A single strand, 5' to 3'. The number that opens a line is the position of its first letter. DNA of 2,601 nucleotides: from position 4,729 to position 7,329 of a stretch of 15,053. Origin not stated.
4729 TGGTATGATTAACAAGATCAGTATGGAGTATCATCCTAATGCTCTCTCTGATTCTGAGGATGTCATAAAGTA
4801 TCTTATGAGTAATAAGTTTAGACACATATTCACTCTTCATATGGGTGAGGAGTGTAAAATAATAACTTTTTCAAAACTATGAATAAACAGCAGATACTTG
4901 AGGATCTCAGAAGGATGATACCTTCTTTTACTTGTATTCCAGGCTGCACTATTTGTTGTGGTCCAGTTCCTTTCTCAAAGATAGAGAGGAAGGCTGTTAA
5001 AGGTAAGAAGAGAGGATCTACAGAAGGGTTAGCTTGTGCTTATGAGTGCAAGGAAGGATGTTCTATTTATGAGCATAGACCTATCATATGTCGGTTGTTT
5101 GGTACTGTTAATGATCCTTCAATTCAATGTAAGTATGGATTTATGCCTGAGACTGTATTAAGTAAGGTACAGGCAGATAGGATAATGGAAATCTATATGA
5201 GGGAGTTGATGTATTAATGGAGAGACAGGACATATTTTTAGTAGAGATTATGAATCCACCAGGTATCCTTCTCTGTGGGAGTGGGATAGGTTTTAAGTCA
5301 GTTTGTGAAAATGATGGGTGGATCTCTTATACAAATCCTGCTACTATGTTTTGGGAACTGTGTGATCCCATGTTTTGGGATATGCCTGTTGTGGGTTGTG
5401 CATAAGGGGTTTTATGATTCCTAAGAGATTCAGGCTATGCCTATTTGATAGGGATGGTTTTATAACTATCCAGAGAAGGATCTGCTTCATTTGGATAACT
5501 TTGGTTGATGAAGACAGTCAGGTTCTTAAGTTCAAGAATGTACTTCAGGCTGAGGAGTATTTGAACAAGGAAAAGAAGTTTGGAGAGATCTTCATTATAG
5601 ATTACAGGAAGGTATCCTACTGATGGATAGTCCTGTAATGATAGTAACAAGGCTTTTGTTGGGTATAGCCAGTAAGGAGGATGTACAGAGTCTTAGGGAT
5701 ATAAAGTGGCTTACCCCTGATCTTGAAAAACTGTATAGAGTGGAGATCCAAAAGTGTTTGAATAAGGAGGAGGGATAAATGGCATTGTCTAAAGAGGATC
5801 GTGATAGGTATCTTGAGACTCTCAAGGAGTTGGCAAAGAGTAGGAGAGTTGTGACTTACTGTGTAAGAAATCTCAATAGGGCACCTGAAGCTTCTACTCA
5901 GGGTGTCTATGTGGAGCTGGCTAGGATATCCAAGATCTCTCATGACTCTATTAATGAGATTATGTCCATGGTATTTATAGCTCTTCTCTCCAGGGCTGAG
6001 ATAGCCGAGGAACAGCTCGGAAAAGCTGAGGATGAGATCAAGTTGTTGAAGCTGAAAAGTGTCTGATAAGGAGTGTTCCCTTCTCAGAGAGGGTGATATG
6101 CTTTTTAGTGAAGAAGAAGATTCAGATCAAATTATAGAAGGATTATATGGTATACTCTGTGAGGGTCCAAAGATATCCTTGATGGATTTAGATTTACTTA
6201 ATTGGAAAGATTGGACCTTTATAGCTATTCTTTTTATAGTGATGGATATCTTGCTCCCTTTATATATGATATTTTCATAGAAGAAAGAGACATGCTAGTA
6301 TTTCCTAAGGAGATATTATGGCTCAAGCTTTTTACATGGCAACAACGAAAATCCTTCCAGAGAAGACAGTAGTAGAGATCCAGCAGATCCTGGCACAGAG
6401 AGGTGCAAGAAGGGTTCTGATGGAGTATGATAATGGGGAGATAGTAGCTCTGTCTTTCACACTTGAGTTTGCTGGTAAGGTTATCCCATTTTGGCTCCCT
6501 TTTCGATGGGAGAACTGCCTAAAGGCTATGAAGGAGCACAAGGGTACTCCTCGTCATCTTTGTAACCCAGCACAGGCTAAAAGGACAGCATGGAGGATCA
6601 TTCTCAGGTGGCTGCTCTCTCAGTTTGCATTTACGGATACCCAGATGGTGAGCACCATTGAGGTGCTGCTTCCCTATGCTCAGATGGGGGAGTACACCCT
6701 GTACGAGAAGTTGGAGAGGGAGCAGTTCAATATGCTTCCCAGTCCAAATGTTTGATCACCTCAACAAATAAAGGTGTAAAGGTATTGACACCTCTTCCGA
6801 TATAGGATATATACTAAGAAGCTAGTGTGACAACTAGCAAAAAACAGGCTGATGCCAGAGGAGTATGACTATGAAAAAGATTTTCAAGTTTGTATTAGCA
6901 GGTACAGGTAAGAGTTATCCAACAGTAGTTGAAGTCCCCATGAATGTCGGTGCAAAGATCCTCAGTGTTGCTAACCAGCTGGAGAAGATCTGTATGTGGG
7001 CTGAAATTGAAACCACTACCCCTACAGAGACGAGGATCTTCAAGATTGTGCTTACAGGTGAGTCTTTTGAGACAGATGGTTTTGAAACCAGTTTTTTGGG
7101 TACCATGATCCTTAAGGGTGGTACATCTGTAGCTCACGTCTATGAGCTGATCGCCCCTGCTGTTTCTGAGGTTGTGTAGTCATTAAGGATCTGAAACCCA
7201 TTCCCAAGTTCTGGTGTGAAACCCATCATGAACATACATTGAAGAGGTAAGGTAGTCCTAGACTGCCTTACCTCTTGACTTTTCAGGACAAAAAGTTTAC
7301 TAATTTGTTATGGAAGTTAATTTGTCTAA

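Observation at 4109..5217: Phage FkbM-family methyltransferase paired with a YkgJ-type Cys-cluster protein, next to an opposite-strand HD-motif gene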

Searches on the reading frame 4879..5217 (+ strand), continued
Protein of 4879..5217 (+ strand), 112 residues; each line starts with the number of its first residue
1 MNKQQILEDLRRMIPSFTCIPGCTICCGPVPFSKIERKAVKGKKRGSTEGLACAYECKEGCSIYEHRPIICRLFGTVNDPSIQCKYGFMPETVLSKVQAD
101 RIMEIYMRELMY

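Call 83: find_encoding_contigs(protein=P0124, flank=5000, max_places=2)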
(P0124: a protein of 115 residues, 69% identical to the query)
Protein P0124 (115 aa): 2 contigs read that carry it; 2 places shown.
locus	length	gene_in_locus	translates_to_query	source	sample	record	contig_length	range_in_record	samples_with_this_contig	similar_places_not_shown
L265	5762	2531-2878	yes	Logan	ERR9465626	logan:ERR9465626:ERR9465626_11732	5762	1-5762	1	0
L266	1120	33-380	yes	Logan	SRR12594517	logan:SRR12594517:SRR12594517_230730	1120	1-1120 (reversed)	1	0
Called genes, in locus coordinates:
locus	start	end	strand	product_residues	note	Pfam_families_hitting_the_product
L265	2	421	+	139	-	?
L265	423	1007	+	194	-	-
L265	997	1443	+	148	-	PF08719:NADAR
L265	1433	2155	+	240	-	PF01471:PG_binding_1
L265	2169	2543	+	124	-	-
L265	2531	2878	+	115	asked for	-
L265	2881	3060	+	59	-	-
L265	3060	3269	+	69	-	-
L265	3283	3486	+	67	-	-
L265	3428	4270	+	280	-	PF01370:Epimerase, PF04321:RmlD_sub_bind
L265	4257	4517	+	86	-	-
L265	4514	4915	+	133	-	-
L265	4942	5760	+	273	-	?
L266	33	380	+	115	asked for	-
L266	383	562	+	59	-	-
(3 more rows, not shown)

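Call 84: find_encoding_contigs(protein=P0128, flank=5000, max_places=2)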
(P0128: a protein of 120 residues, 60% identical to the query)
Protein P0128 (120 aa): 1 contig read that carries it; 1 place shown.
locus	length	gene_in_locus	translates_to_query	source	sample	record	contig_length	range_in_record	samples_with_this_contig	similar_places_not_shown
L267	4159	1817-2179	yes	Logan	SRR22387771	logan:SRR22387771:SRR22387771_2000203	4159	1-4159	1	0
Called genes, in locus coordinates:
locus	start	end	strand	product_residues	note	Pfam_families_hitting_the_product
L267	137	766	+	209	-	-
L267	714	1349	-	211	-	-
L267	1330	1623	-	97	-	-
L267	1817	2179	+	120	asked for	PF03692:CxxCxxCC (weak)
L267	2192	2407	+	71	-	-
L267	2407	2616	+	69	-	-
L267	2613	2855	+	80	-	PF13223:DUF4031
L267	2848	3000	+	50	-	-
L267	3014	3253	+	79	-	-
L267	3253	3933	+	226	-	-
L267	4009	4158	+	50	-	?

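Call 85: find_encoding_contigs(protein=P0127, flank=5000, max_places=2)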
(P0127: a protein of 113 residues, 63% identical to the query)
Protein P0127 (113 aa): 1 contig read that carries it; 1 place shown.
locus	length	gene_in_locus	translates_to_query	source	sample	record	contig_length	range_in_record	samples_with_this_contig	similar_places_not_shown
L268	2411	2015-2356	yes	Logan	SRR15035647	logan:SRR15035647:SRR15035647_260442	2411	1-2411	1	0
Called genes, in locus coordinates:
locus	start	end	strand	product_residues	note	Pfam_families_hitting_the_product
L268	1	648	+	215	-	?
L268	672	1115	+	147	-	-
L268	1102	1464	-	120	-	PF18907:DUF5662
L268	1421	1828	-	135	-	-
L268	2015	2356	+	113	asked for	PF03692:CxxCxxCC (faint)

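Call 88: fold_search(model_id=the predicted structure, library=viral)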
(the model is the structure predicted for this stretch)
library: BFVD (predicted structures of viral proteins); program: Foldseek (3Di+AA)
matches with E <= 10: 3; with E <= 0.001: 1
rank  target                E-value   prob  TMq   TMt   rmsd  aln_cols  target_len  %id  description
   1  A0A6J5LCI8            3.4e-06  1.00  0.76  0.70   3.2       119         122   28  Zinc- or iron-chelating domain containing protein [uncultured Caudovirales phage]
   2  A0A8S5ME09            1.6e+00  0.16  0.44  0.28   9.9       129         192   19  Uncharacterized protein [Siphoviridae sp. ctYh54]
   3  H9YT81                7.8e+00  0.02  0.23  0.15  13.3       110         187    7  (no name in the UniProt tables at hand)

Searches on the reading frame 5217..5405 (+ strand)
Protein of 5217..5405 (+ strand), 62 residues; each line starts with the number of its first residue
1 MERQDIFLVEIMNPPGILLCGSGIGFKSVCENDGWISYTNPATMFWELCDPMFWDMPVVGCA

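Call 3: search_protein_families(library=pfam, proteins=[window:5217-5405:+], max_evalue=0.1)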
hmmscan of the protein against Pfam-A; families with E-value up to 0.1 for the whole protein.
window:5217-5405:+ (62 aa): 0 families

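Call 6: search_protein_families(library=phrogs, proteins=[window:5217-5405:+], max_evalue=0.01)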
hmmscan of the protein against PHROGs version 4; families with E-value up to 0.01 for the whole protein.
window:5217-5405:+ (62 aa): 0 families

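Call 24: search_protein_families(library=ncbifam, proteins=[window:5217-5405:+], max_evalue=0.1)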
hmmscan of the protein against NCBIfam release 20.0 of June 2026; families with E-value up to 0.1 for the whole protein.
window:5217-5405:+ (62 aa): 0 families

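Call 74: search_protein_families(library=padloc, proteins=[window:5217-5405:+], max_evalue=0.01)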
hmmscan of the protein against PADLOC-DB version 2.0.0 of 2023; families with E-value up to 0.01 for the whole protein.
window:5217-5405:+ (62 aa): 0 families

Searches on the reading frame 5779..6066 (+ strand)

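Call 3: search_protein_families(library=pfam, proteins=[window:5779-6066:+], max_evalue=0.1)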
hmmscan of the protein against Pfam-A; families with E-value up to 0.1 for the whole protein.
window:5779-6066:+ (95 aa): 1 family
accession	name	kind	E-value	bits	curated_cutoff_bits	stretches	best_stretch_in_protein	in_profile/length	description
PF21672.2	COMM_HN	-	0.075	14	23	0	44-86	8-50/103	COMMD2-7/10, HN domain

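Call 6: search_protein_families(library=phrogs, proteins=[window:5779-6066:+], max_evalue=0.01)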
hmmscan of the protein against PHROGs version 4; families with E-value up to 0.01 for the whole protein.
window:5779-6066:+ (95 aa): 0 families

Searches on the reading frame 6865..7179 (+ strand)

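Call 57: search_protein_families(library=pfam, proteins=[window:6865-7179:+], max_evalue=0.01)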
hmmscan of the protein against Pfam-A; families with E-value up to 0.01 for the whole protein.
window:6865-7179:+ (104 aa): 1 family
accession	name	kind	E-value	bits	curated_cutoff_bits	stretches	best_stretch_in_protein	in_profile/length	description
PF24043.1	DUF7352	-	3.1e-17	63.1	27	1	3-98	1-92/97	Domain of unknown function (DUF7352)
